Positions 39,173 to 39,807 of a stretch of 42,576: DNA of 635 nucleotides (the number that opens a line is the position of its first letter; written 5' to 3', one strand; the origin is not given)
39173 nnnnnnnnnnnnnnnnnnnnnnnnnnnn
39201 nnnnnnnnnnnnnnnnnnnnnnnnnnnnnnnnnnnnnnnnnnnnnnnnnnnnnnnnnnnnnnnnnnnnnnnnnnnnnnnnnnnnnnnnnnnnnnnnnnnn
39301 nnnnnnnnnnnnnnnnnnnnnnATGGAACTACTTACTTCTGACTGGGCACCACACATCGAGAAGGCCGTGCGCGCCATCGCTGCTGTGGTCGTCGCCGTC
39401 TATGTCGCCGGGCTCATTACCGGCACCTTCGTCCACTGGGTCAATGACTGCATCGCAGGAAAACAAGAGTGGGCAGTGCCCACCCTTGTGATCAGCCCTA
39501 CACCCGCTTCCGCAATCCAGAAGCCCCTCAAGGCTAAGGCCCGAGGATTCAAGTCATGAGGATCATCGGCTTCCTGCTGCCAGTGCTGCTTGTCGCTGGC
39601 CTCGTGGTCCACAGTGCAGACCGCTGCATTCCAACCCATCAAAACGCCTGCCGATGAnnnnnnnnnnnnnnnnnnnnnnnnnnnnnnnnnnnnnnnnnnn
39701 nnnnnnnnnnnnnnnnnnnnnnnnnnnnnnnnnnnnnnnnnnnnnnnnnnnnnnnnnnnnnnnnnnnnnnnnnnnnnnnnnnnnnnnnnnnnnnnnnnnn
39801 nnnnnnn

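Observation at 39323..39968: Early-arm cassette of two tiny membrane ORFs plus a signal-peptide RlpA/DPBB-like protein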

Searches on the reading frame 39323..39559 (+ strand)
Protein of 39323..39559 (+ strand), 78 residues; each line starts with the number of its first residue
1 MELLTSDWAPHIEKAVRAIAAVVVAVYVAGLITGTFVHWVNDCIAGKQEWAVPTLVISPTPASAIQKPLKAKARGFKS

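Call 4: search_protein_families(library=pfam, proteins=[window:39323-39559:+], max_evalue=1)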
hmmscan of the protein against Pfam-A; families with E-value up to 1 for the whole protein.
window:39323-39559:+ (78 aa): 2 families
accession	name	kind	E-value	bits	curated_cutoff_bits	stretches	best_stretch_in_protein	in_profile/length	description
PF07155.17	ECF-ribofla_trS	-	0.029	14.8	26.7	1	12-58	38-83/172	ECF-type riboflavin transporter, S component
PF15875.10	DUF4731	-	0.069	13.8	27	1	16-38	51-73/75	Domain of unknown function (DUF4731)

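Call 5: search_protein_families(library=phrogs, proteins=[window:39323-39559:+], max_evalue=1)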
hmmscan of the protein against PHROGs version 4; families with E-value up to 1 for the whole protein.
window:39323-39559:+ (78 aa): 3 families
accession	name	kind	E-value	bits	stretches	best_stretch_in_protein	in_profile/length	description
phrog_15428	-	unknown function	0.08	14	1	16-68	5-62/168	-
phrog_8574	-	unknown function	0.23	12.4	1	16-45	7-35/47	-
phrog_3399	-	unknown function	0.54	11.9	1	7-36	5-32/48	-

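Call 8: search_protein_families(library=ncbifam, proteins=[window:39323-39559:+], max_evalue=1)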
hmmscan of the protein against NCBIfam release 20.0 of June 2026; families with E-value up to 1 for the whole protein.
window:39323-39559:+ (78 aa): 0 families

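Call 19: find_related_loci(query=window:39323-39556:+, collection=viral_contigs, flank=2500)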
Query window:39323-39556:+ (78 aa) in viral_contigs; peptide patterns used: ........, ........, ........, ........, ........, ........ (x = any residue, [..] = any of these).
39 stretches matched a pattern; 2 encode a relative of the query (tblastn E <= 1e-3); 2 distinct loci.
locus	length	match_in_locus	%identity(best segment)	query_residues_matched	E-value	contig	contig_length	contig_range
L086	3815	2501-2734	100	1-78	2e-50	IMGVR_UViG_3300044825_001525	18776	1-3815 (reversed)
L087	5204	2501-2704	65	1-77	2e-33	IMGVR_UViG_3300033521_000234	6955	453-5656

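Call 20: find_homologous_proteins(query=window:39323-39556:+, max_evalue=0.01)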
Query window:39323-39556:+ (78 aa): 3 proteins with E <= 0.01 among 7 candidates.
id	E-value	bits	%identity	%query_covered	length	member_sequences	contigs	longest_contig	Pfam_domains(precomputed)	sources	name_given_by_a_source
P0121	1.4e-43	164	100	100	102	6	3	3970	-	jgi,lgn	jgi:hypothetical protein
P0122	1.2e-26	110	65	99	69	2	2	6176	-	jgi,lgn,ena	jgi:hypothetical protein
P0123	1.7e-12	65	97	47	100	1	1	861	PF07589.17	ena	-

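Call 39: find_related_loci(query=A1, collection=viral_contigs, flank=2500)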
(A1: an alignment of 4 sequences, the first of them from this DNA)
Query A1 (78 aa) in viral_contigs; peptide patterns used: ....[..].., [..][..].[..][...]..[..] (x = any residue, [..] = any of these).
46 stretches matched a pattern; 9 encode a relative of the query (tblastn E <= 1e-3); 9 distinct loci.
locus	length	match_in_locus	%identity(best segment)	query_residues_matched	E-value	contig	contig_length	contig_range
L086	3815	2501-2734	100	1-78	9e-50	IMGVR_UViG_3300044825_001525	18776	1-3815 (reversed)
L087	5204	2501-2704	65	1-77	1e-32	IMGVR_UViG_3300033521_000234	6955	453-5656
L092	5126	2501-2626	62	3-44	2e-14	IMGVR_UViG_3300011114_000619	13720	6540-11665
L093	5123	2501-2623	59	2-42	4e-13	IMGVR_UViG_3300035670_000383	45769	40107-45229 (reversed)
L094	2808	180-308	47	3-45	3e-9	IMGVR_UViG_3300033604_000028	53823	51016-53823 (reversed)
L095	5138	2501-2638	50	1-46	1e-6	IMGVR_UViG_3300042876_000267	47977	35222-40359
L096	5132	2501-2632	55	3-46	4e-6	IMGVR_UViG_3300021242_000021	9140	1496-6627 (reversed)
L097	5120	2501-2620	60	3-42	3e-6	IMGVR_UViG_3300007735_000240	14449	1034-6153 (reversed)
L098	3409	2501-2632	55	3-46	1e-4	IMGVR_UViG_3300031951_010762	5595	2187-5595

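Call 67: search_protein_families(library=pfam, proteins=[L095:2477-2890:+, L094:57-362:+], max_evalue=1)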
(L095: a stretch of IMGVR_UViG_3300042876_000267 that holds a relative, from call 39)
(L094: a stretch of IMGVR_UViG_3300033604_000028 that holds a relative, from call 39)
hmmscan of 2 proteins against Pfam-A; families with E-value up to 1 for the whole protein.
L095:2477-2890:+ (137 aa): 9 families
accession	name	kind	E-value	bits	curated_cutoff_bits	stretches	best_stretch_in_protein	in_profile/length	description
PF13384.12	HTH_23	-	0.0018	18.5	24.6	1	107-135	10-38/50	Homeodomain-like domain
PF13518.12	HTH_28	-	0.0096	16.4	25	1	108-133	6-31/52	Helix-turn-helix domain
PF21694.2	DNA_pol3_delta_C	-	0.034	14.6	27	1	109-136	52-79/121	DNA polymerase III delta subunit, C-terminal domain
PF01381.28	HTH_3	-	0.039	14.4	23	1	110-128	5-23/55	Helix-turn-helix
PF13936.12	HTH_38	-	0.045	13.9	27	1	109-126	15-32/44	Helix-turn-helix domain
PF08281.18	Sigma70_r4_2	-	0.049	13.7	25.7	1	111-135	23-47/54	Sigma-70, region 4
PF15875.10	DUF4731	-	0.055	14.1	27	1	30-47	57-74/75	Domain of unknown function (DUF4731)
PF00392.27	GntR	-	0.11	12.6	27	1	115-136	24-46/64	Bacterial regulatory proteins, gntR family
PF13560.12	HTH_31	-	0.18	12.5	27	1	112-134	12-34/64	Helix-turn-helix domain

L094:57-362:+ (101 aa): 4 families
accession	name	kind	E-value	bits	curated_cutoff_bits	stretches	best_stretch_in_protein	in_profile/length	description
PF13782.11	SpoVAB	-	0.016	15.9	25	1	16-88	13-78/109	Stage V sporulation protein AB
PF01455.23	HupF_HypC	-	0.059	14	28.5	1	14-40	7-33/65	HupF/HypC family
PF05542.16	DUF760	-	0.081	13.7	20.2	1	12-74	11-72/83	Protein of unknown function (DUF760)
PF10444.14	Nbl1_Borealin_N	-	0.12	12.5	24.4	1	2-25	3-26/57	Nbl1 / Borealin N terminal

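Call 70: search_protein_families(library=padloc, proteins=[window:39323-39559:+], max_evalue=0.1)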
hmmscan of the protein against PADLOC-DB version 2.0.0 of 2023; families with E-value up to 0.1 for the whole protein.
window:39323-39559:+ (78 aa): 0 families

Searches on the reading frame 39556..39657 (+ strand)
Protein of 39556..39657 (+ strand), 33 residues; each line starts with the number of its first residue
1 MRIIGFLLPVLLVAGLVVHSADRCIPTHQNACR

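Call 4: search_protein_families(library=pfam, proteins=[window:39556-39657:+], max_evalue=1)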
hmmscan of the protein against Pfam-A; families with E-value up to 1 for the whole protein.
window:39556-39657:+ (33 aa): 0 families

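Call 5: search_protein_families(library=phrogs, proteins=[window:39556-39657:+], max_evalue=1)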
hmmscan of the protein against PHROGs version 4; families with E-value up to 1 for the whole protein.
window:39556-39657:+ (33 aa): 0 families

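Call 8: search_protein_families(library=ncbifam, proteins=[window:39556-39657:+], max_evalue=1)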
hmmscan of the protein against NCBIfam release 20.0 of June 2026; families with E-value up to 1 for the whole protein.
window:39556-39657:+ (33 aa): 1 family
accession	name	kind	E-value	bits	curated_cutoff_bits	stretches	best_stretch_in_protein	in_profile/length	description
NF040516.1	CapE_47_fam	domain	0.0063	16.4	35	1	2-18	3-19/39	CapE family protein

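Call 70: search_protein_families(library=padloc, proteins=[window:39556-39657:+], max_evalue=0.1)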
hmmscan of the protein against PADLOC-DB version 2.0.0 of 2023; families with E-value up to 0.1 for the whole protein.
window:39556-39657:+ (33 aa): 0 families
